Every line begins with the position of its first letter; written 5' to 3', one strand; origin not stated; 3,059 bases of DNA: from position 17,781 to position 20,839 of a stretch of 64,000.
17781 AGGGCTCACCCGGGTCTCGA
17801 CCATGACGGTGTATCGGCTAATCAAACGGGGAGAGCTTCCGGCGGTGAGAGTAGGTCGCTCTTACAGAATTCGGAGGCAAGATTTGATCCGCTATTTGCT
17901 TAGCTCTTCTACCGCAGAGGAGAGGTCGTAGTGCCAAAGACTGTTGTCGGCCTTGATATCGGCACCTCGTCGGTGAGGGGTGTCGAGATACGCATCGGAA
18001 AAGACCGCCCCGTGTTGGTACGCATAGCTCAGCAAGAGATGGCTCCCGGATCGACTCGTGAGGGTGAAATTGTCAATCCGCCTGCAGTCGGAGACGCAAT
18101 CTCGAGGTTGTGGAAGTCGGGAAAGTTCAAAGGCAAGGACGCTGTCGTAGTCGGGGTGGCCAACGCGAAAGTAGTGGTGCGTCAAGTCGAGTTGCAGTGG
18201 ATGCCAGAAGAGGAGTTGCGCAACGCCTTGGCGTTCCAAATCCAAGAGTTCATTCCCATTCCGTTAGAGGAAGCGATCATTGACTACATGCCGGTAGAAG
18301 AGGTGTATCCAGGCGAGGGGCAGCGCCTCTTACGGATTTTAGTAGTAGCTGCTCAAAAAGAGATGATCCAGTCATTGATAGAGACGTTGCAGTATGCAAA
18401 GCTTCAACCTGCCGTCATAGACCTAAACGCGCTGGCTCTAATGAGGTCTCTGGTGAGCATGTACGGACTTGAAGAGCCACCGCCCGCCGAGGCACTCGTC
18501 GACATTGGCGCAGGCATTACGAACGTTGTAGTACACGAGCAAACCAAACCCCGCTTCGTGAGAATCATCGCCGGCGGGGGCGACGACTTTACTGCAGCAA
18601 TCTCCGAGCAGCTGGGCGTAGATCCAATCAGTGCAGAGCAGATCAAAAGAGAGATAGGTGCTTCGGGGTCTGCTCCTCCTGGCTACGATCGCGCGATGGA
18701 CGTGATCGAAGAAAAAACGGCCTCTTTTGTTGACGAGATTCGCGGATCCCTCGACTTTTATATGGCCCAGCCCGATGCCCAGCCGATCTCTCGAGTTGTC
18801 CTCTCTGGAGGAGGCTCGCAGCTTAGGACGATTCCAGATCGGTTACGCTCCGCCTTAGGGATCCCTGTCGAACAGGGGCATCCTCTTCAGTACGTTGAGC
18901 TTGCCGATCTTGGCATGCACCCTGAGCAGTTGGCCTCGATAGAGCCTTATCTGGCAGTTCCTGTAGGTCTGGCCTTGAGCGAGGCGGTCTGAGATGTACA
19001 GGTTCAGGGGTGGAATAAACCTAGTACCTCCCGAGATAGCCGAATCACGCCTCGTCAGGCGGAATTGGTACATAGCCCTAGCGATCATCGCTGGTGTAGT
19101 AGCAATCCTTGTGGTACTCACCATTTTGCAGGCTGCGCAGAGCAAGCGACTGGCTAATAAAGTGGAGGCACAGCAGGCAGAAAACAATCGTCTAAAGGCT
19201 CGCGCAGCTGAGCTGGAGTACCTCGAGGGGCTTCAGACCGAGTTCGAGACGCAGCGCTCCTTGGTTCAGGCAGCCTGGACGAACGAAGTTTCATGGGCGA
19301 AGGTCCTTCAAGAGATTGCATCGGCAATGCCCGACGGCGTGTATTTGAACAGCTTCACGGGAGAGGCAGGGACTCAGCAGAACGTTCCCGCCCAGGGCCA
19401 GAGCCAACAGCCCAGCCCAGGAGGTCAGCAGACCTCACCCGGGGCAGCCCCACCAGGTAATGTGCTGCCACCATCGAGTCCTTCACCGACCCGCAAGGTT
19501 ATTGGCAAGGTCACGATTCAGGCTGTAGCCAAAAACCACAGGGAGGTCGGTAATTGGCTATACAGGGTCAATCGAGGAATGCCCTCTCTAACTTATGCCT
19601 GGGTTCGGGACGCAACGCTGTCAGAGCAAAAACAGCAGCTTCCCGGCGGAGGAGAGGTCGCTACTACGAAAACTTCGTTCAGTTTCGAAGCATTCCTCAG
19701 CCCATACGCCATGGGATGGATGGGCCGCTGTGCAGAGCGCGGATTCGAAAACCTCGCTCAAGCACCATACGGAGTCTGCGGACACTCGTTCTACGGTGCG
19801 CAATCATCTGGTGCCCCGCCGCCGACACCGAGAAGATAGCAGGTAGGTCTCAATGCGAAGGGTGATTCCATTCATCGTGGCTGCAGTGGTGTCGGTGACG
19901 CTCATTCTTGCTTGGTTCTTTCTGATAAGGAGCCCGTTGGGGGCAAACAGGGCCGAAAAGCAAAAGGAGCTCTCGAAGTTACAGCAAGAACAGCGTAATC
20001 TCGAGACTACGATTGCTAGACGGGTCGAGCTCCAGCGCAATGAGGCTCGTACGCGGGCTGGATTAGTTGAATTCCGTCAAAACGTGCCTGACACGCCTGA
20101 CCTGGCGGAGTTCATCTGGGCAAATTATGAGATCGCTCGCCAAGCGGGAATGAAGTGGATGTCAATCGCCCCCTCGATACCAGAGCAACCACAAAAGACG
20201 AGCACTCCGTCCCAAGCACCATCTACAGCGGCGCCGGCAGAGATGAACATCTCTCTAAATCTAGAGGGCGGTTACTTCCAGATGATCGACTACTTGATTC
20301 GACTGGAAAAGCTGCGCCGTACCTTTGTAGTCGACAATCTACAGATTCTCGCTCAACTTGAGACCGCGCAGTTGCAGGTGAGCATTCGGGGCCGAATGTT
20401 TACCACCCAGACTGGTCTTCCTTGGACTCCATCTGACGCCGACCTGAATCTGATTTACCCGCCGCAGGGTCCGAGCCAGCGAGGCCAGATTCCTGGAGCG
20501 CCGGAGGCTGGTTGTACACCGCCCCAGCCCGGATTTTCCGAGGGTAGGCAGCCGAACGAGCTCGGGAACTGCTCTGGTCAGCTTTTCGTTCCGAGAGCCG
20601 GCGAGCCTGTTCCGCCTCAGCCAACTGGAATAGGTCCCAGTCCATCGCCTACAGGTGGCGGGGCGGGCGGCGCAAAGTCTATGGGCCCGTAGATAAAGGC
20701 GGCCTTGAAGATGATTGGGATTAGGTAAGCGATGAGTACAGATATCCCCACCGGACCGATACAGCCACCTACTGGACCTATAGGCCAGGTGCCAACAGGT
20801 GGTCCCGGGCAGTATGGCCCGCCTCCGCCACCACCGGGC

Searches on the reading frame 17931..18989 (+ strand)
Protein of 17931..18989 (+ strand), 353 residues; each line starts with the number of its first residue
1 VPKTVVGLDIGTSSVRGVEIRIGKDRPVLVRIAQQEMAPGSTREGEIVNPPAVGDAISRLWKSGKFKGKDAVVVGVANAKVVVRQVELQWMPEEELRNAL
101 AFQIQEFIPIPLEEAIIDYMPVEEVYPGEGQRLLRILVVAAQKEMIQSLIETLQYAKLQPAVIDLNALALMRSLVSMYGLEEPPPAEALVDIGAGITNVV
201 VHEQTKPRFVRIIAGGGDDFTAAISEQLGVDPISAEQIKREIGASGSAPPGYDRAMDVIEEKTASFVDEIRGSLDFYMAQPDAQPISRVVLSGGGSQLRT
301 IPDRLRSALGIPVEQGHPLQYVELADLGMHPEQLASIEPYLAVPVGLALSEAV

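Call 22: search_protein_families(library=pfam, proteins=[window:17931-18989:+], max_evalue=0.001)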
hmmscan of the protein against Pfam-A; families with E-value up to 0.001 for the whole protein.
window:17931-18989:+ (353 aa): 4 families
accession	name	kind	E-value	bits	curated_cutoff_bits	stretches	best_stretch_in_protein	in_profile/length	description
PF11104.14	PilM_2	-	8.2e-43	147.1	27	1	7-350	1-338/340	Type IV pilus assembly protein PilM;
PF14450.12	FtsA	-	4e-14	53.5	31.8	1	188-319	1-113/127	Cell division protein FtsA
PF08841.16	DDR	-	2.1e-05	24.2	24.6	1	187-240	135-189/328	Diol dehydratase reactivase ATPase-like domain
PF06723.19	MreB_Mbl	-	0.00016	21.1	27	0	259-316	246-304/327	MreB/Mbl protein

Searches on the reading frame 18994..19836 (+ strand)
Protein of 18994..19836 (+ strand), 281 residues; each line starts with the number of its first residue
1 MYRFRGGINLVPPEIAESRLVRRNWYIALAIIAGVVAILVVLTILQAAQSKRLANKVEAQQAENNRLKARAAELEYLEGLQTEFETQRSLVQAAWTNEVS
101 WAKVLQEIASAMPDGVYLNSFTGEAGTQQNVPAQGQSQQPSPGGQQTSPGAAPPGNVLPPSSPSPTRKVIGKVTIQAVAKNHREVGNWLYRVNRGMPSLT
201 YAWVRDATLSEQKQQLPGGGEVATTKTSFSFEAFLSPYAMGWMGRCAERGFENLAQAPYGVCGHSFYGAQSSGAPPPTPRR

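Call 22: search_protein_families(library=pfam, proteins=[window:18994-19836:+], max_evalue=0.001)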
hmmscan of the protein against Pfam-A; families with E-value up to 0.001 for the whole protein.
window:18994-19836:+ (281 aa): 0 families

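Call 52: search_protein_families(library=ncbifam, proteins=[window:18994-19836:+], max_evalue=0.01)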
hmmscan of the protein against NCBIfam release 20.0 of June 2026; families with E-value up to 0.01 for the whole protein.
window:18994-19836:+ (281 aa): 4 families
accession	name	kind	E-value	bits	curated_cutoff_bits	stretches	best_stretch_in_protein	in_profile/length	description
NF045709.1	Amuc_1101_fam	equivalog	3.2e-06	26.3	650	1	8-134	357-484/608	Amuc_1101 family PilM-like pilus complex protein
NF052443.1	SensHisKinMctS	equivalog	0.00061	18.2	700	1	23-82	4-61/457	two-component system sensor histidine kinase MctS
NF045849.1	ICE_MMCAP2_0565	equivalog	0.0049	16.5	40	1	21-68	9-57/80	Mbov_0395 family pilin-like conjugal transfer protein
NF050032.1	Rv1733c_fam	subfamily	0.0054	16.7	80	1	24-98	17-91/180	Rv1733c family protein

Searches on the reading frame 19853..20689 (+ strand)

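Call 22: search_protein_families(library=pfam, proteins=[window:19853-20689:+], max_evalue=0.001)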
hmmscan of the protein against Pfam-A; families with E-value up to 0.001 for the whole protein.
window:19853-20689:+ (279 aa): 0 families

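Call 52: search_protein_families(library=ncbifam, proteins=[window:19853-20689:+], max_evalue=0.01)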
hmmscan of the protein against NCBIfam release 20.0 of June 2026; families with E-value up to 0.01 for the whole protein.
window:19853-20689:+ (279 aa): 1 family
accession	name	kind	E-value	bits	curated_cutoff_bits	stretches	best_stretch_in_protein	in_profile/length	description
NF040576.1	T2SS_GspM_XpsM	equivalog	3.4e-05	23.6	60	1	11-168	5-153/180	type II secretion system protein GspM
